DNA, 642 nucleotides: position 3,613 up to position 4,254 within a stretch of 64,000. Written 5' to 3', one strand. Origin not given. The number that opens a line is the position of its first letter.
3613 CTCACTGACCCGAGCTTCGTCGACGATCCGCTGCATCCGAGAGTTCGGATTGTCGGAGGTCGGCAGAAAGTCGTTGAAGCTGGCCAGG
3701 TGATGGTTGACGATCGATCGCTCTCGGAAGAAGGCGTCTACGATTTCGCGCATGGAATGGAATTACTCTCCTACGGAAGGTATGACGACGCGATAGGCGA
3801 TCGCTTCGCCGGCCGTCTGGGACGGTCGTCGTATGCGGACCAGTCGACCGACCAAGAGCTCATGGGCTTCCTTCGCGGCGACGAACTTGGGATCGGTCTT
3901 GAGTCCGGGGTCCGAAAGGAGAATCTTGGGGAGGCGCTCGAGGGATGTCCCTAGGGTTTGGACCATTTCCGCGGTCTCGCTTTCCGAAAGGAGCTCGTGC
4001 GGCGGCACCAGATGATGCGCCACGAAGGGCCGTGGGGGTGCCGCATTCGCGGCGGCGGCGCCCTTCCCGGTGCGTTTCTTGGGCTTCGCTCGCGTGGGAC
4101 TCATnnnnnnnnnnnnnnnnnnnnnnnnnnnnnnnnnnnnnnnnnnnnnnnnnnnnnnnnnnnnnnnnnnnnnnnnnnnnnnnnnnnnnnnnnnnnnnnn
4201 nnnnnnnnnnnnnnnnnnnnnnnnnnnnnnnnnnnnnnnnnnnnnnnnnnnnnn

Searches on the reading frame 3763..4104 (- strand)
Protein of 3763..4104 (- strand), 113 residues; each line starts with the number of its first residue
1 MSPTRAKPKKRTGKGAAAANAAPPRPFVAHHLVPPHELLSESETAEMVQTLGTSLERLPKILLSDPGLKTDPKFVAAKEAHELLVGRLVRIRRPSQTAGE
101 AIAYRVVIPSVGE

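Call 23: find_encoding_contigs(protein=window:3763-4104:-, flank=3000, max_places=6)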
Protein window:3763-4104:- (113 aa): 4 contigs read that carry it; 2 places shown.
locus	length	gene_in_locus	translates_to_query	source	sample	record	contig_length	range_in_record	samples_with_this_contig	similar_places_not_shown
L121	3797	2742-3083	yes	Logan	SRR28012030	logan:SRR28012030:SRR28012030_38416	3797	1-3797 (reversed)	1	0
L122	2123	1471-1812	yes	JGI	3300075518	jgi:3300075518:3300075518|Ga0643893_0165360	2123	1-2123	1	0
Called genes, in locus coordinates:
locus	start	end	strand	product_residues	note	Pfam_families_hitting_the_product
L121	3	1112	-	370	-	?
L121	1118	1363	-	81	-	PF02700:PurS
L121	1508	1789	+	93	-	-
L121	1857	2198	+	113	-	PF01037:AsnC_trans_reg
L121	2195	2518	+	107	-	PF03685:UPF0147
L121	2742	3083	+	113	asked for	PF01191:RNA_pol_Rpb5_C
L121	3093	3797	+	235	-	?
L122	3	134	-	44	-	?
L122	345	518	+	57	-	-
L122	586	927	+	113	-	PF01037:AsnC_trans_reg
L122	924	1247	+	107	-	PF03685:UPF0147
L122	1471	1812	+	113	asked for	PF01191:RNA_pol_Rpb5_C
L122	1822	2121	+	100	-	?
